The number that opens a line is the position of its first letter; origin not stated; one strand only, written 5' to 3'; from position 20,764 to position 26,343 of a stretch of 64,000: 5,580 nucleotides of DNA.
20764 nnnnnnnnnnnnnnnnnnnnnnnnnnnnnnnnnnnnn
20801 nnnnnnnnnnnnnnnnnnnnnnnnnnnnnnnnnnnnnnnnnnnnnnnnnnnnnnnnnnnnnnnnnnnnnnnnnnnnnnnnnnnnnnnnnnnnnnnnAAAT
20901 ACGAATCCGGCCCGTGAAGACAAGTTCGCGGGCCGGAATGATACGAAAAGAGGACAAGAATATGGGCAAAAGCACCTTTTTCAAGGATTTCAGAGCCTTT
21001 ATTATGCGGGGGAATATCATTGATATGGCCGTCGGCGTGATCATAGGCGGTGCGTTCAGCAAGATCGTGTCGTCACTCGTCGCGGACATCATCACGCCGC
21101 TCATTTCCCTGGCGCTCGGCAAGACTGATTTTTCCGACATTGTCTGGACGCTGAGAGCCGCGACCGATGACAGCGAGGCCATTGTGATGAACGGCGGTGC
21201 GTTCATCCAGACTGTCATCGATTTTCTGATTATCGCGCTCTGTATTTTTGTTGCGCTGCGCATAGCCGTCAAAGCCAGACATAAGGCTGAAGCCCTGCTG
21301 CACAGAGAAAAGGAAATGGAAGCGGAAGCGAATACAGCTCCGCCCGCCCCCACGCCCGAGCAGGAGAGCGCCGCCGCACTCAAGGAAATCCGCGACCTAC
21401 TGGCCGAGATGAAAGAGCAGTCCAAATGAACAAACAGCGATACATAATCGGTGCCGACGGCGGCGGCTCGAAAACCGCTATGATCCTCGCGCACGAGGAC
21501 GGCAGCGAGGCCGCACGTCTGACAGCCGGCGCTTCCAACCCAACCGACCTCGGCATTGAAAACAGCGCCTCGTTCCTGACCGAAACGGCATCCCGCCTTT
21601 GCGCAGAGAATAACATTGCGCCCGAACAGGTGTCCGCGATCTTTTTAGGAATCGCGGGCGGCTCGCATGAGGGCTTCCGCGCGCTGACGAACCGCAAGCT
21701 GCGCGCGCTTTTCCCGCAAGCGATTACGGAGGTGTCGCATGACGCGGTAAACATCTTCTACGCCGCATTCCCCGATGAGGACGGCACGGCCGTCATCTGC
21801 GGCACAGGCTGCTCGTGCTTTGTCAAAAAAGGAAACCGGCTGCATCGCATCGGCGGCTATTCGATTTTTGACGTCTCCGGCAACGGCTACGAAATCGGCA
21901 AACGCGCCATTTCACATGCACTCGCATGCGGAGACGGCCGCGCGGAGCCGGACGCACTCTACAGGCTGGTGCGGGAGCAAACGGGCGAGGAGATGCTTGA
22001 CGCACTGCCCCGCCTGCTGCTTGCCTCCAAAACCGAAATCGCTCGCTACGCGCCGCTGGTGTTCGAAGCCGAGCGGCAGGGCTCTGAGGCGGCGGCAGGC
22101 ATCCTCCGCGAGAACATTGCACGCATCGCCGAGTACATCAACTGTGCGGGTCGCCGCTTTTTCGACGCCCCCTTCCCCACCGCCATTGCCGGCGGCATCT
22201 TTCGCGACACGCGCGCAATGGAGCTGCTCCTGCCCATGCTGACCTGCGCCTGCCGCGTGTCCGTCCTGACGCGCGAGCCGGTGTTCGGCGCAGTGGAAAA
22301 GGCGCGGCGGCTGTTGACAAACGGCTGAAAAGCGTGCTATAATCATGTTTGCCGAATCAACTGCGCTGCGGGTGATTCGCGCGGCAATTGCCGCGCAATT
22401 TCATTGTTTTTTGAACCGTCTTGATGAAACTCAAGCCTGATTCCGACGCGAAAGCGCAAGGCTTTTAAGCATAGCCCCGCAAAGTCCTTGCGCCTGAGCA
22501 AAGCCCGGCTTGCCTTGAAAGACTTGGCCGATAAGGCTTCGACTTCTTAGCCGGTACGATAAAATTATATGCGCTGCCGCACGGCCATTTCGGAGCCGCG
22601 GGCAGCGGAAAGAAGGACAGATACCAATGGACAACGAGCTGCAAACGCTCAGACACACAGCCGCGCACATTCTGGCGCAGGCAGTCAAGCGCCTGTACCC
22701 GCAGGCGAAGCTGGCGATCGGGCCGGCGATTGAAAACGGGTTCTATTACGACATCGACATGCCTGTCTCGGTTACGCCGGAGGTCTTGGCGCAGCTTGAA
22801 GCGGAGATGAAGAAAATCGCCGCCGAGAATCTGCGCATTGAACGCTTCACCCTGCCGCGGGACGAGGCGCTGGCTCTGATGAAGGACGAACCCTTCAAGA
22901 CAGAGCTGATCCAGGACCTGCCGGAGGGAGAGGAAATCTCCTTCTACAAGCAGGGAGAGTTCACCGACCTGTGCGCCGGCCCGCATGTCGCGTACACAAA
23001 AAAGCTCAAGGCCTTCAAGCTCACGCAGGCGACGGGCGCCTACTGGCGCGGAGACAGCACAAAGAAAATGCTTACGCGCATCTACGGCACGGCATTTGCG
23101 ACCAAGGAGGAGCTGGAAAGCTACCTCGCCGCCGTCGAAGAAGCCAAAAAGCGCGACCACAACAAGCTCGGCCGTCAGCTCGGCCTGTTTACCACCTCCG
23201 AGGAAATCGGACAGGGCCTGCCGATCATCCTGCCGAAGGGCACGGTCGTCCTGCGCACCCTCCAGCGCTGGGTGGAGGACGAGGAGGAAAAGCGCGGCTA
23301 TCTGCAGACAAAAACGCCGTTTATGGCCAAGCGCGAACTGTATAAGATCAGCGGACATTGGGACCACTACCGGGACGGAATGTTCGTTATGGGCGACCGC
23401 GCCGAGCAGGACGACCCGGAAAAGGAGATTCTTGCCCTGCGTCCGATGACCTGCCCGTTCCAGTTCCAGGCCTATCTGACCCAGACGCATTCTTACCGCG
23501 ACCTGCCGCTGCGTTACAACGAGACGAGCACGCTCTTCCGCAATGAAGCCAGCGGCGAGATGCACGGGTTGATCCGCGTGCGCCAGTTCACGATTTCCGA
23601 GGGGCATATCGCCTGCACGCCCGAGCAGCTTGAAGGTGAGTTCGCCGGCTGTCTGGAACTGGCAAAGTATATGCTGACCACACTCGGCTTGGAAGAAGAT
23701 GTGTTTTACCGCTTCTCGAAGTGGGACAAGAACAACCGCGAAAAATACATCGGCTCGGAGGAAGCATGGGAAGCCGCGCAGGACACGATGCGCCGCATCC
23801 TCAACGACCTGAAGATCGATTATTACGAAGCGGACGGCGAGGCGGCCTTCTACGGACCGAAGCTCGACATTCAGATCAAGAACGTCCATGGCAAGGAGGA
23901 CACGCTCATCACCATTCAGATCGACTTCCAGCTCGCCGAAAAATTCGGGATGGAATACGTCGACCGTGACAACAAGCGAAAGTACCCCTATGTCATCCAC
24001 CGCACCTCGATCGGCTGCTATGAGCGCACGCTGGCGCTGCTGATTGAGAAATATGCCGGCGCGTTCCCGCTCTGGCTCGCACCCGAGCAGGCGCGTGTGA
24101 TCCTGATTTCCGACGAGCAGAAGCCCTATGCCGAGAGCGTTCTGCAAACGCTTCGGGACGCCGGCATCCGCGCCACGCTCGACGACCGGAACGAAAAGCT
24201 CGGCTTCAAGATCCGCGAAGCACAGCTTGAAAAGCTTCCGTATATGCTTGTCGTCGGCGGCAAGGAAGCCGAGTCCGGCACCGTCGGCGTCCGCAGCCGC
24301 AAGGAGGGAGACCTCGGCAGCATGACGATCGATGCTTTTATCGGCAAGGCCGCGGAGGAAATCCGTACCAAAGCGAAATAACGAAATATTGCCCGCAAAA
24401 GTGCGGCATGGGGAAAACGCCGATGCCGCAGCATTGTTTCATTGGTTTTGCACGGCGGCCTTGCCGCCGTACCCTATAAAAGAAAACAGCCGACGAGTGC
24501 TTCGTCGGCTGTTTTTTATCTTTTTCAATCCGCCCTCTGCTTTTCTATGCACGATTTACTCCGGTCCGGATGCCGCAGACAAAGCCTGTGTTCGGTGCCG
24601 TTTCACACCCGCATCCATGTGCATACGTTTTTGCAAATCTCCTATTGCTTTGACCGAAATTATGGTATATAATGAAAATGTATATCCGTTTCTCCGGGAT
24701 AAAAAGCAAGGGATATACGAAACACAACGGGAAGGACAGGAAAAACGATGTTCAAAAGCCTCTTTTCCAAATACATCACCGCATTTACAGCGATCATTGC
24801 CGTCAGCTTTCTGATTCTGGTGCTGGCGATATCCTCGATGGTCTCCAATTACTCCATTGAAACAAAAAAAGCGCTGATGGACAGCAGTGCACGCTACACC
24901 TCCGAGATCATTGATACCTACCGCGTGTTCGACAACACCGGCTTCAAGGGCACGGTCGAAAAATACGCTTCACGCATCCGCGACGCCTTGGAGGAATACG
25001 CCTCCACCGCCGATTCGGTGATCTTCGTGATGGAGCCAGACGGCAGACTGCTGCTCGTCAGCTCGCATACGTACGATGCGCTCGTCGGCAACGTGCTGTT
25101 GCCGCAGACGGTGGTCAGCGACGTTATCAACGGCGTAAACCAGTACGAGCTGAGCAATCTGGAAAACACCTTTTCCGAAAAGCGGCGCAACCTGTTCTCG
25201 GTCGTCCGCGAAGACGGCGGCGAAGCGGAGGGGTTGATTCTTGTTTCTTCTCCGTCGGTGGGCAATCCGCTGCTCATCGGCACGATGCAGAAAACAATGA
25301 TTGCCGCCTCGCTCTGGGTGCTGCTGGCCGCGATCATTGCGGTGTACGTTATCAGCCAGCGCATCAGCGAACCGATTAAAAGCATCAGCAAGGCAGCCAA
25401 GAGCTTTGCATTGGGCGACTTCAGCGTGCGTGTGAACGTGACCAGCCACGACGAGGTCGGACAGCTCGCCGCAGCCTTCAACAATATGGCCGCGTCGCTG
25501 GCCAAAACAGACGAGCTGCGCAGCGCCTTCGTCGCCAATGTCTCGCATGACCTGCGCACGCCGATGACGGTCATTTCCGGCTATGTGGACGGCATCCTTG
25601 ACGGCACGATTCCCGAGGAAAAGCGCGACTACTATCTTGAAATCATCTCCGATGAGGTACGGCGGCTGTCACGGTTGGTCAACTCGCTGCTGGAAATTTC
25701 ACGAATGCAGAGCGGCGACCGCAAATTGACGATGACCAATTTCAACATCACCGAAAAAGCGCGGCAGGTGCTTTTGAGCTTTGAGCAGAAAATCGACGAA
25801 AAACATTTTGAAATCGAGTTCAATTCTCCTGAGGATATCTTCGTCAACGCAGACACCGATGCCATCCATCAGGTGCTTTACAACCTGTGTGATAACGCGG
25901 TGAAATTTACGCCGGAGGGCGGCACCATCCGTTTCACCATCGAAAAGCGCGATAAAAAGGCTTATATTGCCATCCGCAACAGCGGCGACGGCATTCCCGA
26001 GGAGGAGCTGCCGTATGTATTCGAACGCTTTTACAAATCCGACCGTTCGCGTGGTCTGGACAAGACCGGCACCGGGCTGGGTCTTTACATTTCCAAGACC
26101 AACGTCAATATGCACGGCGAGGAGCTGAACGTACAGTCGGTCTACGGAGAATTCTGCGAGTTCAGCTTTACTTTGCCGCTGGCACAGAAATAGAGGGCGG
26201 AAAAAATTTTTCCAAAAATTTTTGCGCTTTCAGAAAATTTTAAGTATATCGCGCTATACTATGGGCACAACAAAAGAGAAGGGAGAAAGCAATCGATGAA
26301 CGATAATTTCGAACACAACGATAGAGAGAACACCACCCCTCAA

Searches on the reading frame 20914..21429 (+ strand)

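Call 80: search_protein_families(library=pfam, proteins=[window:20914-21429:+], max_evalue=0.0001)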
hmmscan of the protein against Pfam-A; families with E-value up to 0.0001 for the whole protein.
window:20914-21429:+ (171 aa): 1 family
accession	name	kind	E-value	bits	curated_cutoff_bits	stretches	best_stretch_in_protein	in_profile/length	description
PF01741.23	MscL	-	5.2e-40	137.1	27.4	1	22-163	1-122/123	Large-conductance mechanosensitive channel, MscL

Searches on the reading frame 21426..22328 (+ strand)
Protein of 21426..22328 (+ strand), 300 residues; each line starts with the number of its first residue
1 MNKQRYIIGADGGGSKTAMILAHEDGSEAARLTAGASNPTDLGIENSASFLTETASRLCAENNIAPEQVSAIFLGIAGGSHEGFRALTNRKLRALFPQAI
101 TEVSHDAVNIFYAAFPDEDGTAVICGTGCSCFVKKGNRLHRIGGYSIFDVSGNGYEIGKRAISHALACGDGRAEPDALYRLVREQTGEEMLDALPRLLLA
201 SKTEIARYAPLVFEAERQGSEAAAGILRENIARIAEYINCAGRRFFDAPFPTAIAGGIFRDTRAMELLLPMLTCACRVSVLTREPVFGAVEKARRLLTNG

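Call 80: search_protein_families(library=pfam, proteins=[window:21426-22328:+], max_evalue=0.0001)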
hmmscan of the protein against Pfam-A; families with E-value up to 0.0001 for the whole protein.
window:21426-22328:+ (300 aa): 1 family
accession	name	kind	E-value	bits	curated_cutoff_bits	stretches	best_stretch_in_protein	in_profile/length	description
PF01869.26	BcrAD_BadFG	-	1.1e-19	71.5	31.5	1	8-268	1-240/271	BadF/BadG/BcrA/BcrD ATPase family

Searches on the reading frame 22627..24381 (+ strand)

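Call 80: search_protein_families(library=pfam, proteins=[window:22627-24381:+], max_evalue=0.0001)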
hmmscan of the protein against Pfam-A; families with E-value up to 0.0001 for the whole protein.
window:22627-24381:+ (584 aa): 3 families
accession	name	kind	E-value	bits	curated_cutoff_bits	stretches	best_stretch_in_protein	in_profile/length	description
PF00587.30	tRNA-synt_2b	-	1.4e-39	136.4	29.3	1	263-476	5-179/179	tRNA synthetase class II core domain (G, H, P, S and T)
PF03129.25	HGTP_anticodon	-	2.1e-24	85.9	21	1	488-576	1-92/94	Anticodon binding domain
PF07973.19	tRNA_SAD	-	9.8e-15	54.7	24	1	104-153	1-44/44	Threonyl and Alanyl tRNA synthetase second additional domain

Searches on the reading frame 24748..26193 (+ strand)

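Call 80: search_protein_families(library=pfam, proteins=[window:24748-26193:+], max_evalue=0.0001)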
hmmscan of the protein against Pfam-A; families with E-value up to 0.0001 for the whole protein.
window:24748-26193:+ (481 aa): 3 families
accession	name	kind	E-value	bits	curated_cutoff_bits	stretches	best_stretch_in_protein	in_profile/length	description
PF02518.31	HATPase_c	-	4.9e-26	91.8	26.4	1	369-479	2-110/111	Histidine kinase-, DNA gyrase B-, and HSP90-like ATPase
PF00512.31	HisKA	-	1.8e-19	70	26.9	1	258-323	2-66/66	His Kinase A (phospho-acceptor) domain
PF00672.30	HAMP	-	4.4e-16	59.4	25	1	202-251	2-51/53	HAMP domain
